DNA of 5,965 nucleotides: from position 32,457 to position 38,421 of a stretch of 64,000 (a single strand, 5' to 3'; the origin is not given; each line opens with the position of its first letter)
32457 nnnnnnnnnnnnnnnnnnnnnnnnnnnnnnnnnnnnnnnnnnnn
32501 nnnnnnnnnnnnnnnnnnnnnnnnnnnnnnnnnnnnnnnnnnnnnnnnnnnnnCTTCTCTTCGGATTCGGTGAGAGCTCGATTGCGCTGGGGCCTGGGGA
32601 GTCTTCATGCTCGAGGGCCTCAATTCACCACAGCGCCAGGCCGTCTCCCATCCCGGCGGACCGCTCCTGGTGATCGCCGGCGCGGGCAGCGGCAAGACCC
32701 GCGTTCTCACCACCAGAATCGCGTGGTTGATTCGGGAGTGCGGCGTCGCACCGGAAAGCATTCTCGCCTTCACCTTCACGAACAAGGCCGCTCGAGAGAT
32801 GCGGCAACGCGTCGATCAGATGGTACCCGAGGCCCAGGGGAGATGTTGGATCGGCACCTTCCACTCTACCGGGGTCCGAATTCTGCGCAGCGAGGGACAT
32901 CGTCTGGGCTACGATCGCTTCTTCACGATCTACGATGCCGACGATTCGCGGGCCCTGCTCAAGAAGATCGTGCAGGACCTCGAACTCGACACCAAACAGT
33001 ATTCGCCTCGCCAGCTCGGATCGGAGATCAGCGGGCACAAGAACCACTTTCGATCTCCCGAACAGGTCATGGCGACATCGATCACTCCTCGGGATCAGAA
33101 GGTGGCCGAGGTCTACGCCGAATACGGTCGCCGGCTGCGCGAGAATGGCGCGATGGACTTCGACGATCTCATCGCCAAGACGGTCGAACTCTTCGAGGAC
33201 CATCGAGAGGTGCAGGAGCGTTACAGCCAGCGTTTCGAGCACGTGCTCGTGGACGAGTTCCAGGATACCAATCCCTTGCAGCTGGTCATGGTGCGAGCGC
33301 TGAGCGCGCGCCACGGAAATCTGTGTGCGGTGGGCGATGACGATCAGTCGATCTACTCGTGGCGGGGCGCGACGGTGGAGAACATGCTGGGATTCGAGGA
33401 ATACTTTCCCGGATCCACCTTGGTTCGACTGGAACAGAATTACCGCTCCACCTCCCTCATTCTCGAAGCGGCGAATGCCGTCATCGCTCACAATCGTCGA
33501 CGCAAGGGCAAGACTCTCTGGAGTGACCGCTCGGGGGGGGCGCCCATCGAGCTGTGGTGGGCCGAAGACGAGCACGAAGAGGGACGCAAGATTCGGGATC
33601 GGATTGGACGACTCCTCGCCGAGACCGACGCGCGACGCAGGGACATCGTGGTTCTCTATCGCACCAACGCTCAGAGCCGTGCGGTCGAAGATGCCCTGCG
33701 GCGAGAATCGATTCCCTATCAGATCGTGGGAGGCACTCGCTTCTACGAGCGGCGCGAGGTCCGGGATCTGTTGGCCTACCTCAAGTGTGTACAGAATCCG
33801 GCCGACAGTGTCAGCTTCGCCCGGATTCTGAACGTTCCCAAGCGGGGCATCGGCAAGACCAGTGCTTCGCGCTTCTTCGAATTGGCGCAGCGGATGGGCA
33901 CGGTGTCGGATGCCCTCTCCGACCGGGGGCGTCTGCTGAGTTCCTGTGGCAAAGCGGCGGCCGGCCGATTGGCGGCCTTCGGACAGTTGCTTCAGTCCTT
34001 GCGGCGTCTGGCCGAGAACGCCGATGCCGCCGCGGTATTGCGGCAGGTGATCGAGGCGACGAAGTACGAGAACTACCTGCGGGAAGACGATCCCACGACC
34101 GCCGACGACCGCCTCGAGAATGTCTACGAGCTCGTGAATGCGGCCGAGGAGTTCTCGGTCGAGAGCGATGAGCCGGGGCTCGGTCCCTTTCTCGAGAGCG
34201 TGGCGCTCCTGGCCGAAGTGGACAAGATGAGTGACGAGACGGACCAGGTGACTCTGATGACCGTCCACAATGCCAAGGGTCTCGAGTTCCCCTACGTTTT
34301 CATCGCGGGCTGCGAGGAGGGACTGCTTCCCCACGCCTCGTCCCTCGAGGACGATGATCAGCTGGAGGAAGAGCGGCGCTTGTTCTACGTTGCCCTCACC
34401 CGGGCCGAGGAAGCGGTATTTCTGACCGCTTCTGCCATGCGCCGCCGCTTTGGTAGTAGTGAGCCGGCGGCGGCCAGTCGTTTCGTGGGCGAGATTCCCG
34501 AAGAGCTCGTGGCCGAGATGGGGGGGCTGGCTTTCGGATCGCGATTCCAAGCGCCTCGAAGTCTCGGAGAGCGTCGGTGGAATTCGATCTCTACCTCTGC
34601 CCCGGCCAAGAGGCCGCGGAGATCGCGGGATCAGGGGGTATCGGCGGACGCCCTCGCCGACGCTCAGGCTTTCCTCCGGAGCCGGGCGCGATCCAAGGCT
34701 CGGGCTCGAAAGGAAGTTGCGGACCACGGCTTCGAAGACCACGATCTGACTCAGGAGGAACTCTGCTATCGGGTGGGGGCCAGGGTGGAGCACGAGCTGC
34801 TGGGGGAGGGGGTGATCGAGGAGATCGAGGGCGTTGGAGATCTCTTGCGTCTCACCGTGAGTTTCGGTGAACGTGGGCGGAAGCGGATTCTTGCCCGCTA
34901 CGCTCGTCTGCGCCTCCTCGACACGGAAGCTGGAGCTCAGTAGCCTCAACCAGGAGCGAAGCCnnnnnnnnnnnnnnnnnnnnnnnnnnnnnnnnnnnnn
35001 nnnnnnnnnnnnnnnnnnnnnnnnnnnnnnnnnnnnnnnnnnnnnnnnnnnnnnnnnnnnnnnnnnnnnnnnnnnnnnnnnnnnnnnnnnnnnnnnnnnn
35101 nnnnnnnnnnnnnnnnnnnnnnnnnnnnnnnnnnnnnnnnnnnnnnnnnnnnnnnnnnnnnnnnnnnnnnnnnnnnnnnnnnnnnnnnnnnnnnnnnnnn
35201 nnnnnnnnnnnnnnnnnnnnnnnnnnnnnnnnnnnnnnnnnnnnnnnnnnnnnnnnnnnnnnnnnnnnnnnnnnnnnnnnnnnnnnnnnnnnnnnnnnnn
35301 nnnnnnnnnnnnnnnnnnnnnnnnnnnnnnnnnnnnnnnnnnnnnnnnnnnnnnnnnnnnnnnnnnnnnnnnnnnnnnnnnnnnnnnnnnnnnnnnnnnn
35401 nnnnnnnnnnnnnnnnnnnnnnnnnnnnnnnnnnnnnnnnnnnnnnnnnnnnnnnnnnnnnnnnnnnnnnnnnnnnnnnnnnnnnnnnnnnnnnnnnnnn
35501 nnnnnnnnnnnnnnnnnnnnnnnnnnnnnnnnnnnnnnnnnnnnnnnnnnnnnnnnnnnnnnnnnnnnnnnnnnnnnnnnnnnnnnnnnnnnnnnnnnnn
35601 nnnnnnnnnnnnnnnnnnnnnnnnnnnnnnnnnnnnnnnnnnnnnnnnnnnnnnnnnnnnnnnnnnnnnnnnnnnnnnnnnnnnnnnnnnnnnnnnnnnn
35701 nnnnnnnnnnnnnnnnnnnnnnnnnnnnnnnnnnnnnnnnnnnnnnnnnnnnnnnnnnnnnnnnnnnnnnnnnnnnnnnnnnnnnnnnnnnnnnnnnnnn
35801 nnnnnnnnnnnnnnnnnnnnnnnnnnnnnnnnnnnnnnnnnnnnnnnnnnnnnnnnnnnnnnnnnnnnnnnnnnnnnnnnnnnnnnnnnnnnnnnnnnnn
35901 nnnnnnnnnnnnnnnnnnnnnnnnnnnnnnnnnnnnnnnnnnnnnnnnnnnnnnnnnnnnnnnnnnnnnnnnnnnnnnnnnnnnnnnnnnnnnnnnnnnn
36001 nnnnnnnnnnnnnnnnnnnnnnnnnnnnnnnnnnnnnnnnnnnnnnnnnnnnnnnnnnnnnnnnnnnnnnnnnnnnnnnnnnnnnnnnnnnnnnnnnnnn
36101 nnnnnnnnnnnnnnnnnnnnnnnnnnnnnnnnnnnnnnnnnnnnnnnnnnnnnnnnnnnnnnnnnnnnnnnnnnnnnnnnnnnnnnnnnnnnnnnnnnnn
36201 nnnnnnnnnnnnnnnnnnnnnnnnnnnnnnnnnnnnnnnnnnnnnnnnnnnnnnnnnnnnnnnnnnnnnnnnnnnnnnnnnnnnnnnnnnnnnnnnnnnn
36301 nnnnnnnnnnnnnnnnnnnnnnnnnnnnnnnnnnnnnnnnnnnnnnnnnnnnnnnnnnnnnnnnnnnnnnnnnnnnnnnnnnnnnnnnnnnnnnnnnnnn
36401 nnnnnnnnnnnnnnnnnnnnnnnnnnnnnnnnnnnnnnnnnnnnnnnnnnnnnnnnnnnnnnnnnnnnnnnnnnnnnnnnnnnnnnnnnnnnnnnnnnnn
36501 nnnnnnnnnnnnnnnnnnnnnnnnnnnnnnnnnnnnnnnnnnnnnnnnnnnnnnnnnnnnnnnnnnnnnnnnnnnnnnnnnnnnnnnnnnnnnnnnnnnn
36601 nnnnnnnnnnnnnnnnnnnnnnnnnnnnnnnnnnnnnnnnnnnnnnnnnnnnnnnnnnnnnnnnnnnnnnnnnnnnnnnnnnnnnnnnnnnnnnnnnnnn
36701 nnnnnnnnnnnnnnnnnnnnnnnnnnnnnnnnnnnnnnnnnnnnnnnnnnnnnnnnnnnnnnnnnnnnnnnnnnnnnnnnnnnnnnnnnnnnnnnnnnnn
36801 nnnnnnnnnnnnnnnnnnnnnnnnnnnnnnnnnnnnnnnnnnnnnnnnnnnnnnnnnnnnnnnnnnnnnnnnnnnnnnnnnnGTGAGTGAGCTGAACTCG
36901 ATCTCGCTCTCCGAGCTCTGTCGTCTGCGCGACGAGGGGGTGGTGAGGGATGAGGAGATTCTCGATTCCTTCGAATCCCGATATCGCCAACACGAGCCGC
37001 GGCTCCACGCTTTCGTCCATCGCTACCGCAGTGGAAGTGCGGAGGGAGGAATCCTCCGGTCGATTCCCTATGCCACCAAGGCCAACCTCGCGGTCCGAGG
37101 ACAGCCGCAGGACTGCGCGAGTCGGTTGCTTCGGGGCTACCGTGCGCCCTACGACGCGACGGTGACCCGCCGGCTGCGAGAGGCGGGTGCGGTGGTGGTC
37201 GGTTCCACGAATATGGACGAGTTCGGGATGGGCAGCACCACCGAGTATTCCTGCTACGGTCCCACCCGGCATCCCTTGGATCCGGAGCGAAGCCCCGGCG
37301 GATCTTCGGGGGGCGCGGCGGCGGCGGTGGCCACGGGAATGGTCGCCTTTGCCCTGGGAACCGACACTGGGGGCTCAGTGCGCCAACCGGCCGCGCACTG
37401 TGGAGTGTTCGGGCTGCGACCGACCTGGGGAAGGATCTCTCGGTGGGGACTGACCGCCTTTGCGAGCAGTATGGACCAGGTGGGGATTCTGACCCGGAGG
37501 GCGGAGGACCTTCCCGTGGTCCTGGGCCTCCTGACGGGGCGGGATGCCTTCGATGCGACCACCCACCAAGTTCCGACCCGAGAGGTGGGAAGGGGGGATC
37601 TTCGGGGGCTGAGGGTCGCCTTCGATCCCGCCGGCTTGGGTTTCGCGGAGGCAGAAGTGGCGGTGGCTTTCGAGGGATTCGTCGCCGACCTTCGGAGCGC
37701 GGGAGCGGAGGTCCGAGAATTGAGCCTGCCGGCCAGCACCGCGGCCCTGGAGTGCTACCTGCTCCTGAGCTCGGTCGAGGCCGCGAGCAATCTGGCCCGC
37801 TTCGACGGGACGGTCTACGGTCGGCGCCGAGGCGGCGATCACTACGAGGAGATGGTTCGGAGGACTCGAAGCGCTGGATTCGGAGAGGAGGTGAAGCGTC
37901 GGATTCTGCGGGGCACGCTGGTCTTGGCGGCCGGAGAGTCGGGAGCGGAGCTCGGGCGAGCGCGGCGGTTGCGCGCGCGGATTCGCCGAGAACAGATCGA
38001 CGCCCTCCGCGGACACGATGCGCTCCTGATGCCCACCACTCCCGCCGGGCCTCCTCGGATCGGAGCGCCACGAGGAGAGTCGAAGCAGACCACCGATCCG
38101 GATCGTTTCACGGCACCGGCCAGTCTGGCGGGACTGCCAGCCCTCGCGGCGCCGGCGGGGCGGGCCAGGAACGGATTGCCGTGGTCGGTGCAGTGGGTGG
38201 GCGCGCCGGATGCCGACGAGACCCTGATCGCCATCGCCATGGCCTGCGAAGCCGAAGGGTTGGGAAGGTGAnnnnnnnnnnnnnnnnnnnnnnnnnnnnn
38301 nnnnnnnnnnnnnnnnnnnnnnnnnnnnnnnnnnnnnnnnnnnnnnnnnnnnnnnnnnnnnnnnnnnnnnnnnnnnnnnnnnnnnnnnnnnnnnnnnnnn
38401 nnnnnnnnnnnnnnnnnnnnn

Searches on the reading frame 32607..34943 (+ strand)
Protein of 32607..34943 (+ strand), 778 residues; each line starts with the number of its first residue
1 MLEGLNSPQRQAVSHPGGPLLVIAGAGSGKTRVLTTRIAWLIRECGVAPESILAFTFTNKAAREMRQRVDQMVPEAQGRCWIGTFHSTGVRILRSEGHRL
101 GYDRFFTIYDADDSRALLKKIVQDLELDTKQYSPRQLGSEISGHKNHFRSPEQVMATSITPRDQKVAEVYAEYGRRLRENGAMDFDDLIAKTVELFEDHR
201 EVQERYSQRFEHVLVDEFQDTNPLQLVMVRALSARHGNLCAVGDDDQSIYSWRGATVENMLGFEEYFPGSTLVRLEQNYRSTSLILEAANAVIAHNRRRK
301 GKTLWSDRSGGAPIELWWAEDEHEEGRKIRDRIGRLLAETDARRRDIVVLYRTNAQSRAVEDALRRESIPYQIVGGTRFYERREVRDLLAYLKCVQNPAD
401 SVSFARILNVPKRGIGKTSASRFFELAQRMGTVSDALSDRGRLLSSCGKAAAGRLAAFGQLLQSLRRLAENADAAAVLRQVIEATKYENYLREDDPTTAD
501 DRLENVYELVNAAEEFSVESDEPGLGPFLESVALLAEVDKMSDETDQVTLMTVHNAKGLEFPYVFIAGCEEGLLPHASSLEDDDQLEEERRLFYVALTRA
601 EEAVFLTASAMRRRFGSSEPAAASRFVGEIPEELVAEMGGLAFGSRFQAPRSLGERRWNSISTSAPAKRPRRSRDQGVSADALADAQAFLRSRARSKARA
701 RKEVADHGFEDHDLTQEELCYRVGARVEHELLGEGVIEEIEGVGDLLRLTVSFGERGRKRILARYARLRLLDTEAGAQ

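Call 53: search_protein_families(library=pfam, proteins=[window:32607-34943:+], max_evalue=0.00001)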
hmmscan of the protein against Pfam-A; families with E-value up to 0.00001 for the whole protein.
window:32607-34943:+ (778 aa): 7 families
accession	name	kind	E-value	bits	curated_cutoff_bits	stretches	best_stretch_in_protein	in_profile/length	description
PF00580.27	UvrD-helicase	-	1.1e-92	311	23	1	5-267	1-270/271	UvrD/REP helicase N-terminal domain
PF13361.12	UvrD_C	-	7e-77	259.6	25.6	1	273-609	1-348/350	UvrD-like helicase C-terminal domain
PF13245.12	AAA_19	-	8.4e-24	84.7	25.1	1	9-251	1-132/134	AAA domain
PF13538.12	UvrD_C_2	-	4.8e-12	46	27.4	1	548-606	2-51/52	UvrD-like helicase C-terminal domain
PF21196.3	PcrA_UvrD_tudor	-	2.2e-07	31.1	23.9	1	723-766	1-44/48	PcrA/UvrD tudor domain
PF13604.12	AAA_30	-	1.1e-06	28.9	27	0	6-70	3-67/191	AAA domain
PF01443.25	Viral_helicase1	-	3.5e-06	27.5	21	0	524-604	156-224/228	Viral superfamily 1 RNA helicase core domain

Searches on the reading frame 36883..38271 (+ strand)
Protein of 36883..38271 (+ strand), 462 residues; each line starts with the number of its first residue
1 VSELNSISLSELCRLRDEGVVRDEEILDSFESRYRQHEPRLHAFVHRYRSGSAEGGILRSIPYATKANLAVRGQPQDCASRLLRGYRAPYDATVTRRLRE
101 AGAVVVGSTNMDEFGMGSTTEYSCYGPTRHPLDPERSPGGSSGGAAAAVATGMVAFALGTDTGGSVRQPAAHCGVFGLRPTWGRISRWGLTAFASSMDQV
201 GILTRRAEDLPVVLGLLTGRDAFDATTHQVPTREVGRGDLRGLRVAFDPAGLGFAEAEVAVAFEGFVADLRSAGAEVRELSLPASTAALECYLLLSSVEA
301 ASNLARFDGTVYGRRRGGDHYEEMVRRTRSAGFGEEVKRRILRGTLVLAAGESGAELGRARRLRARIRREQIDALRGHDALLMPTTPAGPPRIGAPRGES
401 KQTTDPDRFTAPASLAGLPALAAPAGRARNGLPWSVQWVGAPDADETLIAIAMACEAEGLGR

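Call 75: search_protein_families(library=pfam, proteins=[window:36883-38271:+], max_evalue=0.00001)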
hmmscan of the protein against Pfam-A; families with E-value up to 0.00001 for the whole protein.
window:36883-38271:+ (462 aa): 1 family
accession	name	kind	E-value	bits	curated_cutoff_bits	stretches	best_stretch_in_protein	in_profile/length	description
PF01425.27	Amidase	-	5e-116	388.8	27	1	47-448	37-444/445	Amidase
